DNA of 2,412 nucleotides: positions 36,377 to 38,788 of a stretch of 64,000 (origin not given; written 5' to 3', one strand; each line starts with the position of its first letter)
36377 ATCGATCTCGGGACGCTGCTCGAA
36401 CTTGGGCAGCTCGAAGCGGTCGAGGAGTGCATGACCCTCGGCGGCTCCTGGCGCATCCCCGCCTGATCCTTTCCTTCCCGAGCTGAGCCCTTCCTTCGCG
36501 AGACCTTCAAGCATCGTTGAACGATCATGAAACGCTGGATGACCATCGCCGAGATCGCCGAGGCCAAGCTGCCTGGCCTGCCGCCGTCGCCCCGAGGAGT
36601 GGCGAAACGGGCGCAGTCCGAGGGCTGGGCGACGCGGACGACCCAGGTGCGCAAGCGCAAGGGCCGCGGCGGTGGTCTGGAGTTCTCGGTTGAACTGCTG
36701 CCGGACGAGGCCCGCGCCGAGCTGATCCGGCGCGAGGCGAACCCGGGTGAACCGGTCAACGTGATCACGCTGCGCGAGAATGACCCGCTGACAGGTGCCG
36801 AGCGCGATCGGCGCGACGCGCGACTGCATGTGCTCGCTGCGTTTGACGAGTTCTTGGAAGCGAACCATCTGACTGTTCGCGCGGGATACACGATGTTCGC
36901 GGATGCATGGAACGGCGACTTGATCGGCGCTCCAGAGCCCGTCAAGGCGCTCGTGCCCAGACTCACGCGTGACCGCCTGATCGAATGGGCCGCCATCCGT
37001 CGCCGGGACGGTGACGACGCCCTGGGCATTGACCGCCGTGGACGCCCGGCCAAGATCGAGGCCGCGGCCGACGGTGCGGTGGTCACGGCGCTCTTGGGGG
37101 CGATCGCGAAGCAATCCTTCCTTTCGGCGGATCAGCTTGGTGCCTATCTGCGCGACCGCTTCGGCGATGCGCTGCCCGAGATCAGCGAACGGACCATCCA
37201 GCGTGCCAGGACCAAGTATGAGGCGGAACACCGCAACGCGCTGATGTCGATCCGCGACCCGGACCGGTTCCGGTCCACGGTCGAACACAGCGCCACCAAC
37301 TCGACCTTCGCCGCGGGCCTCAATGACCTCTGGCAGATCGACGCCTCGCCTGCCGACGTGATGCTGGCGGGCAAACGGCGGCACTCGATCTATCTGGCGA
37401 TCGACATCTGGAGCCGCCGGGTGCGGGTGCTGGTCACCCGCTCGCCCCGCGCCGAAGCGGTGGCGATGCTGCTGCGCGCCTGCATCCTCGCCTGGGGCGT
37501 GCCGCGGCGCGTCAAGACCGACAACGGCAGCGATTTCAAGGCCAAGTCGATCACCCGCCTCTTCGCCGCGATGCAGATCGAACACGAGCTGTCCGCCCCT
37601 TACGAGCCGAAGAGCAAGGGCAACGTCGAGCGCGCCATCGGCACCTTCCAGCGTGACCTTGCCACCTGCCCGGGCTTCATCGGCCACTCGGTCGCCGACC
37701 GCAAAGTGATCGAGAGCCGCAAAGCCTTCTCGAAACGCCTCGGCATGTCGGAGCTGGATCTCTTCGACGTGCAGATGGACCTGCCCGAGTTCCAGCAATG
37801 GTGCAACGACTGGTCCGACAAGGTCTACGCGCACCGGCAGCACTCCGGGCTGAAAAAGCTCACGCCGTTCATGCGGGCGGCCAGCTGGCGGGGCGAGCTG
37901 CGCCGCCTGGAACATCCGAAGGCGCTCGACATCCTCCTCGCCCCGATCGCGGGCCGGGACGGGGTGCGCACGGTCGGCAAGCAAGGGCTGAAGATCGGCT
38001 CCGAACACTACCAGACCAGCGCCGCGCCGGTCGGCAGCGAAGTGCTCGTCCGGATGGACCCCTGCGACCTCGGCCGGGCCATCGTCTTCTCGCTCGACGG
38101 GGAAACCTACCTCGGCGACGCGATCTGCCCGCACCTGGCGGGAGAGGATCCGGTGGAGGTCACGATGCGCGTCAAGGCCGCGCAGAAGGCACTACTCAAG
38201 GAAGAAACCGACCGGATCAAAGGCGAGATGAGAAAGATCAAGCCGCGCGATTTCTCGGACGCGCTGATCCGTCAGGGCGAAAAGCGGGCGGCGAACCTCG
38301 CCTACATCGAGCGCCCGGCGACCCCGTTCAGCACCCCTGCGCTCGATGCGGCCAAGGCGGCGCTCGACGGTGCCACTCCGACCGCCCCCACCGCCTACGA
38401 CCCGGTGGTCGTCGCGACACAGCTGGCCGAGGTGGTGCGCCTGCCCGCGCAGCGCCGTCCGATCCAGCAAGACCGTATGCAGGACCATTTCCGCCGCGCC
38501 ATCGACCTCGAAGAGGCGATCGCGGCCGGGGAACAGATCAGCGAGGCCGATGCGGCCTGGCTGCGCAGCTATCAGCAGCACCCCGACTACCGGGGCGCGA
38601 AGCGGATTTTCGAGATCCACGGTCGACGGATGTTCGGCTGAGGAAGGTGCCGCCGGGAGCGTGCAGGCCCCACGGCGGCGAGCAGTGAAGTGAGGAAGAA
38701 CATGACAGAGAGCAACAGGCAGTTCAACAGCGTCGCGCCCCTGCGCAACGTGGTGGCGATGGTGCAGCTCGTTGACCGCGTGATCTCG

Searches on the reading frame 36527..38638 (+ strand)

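Call 71: search_protein_families(library=pfam, proteins=[window:36527-38638:+], max_evalue=0.001)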
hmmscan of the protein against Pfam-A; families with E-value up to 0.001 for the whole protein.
window:36527-38638:+ (704 aa): 4 families
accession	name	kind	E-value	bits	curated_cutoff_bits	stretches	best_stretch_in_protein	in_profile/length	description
PF02316.22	HTH_Tnp_Mu_1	-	1.2e-11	45.5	23.3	1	13-71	4-59/134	Mu DNA-binding domain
PF00665.32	rve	-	1.2e-11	45.2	32.6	1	266-361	5-102/102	Integrase core domain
PF09299.17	Mu-transpos_C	-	8e-08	32.6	21.7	1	469-529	2-59/61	Mu transposase, C-terminal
PF13683.12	rve_3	-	2.8e-06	27.4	26.5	0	350-390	2-42/67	Integrase core domain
